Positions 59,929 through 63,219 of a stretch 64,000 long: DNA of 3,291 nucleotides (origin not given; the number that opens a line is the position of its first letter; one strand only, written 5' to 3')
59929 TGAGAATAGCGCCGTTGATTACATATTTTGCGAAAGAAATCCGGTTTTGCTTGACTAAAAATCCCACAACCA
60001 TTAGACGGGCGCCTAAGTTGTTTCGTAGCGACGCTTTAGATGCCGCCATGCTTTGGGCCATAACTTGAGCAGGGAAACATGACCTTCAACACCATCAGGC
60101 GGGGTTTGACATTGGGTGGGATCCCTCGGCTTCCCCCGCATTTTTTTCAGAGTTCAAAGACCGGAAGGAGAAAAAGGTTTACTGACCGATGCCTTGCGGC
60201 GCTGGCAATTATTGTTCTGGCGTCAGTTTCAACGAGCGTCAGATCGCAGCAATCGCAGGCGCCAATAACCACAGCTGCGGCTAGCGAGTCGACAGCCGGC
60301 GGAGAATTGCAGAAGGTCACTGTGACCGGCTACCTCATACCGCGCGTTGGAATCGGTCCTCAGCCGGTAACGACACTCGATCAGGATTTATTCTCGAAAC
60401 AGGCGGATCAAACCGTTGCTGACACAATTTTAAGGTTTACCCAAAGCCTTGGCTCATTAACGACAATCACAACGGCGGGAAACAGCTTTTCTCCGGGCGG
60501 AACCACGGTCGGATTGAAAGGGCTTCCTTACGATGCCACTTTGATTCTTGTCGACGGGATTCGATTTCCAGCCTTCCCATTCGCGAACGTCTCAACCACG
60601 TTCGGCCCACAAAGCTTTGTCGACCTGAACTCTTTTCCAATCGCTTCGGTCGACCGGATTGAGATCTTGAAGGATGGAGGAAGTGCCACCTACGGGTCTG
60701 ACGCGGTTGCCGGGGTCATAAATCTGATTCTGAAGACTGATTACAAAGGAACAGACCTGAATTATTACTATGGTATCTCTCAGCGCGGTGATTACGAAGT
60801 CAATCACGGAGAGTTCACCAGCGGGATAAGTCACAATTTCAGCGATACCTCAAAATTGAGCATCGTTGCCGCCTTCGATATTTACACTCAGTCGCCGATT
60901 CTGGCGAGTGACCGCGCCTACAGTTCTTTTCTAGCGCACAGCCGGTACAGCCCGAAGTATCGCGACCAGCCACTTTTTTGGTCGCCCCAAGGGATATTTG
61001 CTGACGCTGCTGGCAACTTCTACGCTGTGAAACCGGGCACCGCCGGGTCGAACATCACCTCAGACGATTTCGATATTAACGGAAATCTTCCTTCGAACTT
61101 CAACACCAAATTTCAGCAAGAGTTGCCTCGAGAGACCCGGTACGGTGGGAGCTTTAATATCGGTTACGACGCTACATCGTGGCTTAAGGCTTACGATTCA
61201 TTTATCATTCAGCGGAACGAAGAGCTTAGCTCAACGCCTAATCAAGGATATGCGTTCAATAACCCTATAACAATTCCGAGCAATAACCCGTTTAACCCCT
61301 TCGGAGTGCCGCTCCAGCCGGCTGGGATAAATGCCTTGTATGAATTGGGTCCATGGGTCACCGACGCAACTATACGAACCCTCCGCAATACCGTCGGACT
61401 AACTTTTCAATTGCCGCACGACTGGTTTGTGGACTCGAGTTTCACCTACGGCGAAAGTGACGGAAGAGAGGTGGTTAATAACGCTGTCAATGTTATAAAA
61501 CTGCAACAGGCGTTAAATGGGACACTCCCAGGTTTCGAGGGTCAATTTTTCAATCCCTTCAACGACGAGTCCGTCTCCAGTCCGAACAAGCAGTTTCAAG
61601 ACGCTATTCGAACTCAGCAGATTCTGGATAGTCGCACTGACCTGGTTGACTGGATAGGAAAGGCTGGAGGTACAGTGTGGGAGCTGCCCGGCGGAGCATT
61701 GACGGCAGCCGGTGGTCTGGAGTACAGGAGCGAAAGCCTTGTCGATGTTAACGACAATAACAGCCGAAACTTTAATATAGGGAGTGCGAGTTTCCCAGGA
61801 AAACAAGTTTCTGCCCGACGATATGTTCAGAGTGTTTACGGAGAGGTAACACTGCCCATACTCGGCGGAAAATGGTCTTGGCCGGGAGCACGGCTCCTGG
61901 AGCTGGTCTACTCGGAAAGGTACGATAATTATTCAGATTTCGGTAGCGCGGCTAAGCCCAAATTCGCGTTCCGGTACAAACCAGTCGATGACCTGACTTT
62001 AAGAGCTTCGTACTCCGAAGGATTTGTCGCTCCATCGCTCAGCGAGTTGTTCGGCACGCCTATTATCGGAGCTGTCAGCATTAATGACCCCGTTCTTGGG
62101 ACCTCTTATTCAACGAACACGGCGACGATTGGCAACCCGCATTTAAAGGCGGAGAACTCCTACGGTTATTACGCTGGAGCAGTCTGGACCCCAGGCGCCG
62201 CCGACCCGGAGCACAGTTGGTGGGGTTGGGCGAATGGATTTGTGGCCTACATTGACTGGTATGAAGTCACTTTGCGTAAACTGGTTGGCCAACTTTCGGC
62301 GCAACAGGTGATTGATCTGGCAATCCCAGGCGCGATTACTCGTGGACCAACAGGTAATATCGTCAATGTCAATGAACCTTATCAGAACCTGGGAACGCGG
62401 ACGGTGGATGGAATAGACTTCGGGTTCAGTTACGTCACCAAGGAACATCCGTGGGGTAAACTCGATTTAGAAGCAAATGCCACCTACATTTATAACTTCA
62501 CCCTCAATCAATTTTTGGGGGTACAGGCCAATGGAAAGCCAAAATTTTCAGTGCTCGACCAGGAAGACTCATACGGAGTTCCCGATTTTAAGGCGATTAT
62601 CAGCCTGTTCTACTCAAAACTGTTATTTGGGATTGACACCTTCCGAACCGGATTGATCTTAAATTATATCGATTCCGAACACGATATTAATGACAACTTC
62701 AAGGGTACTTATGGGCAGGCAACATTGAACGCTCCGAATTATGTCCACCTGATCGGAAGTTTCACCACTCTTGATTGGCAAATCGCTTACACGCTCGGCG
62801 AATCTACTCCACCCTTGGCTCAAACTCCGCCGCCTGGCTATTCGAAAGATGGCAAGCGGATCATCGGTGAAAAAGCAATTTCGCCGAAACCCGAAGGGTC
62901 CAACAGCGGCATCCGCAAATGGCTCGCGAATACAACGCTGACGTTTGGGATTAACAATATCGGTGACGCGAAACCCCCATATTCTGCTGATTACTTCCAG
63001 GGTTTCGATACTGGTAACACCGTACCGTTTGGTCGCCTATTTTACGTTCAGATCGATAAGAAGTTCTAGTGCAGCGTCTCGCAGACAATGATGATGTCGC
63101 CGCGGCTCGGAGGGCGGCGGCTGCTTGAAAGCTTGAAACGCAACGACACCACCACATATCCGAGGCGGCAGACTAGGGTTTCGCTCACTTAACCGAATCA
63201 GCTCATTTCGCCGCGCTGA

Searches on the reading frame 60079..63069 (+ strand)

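Call 23: search_protein_families(library=pfam, proteins=[window:60079-63069:+], max_evalue=0.00001)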
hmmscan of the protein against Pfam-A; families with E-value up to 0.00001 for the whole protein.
window:60079-63069:+ (996 aa): 2 families
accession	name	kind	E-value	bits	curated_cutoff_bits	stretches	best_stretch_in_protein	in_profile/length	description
PF00593.30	TonB_dep_Rec_b-barrel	-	9.3e-25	88.8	27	1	403-907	32-424/436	TonB dependent receptor-like, beta-barrel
PF07715.20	Plug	-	1e-15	58.6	23.9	1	94-213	6-107/107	TonB-dependent Receptor Plug Domain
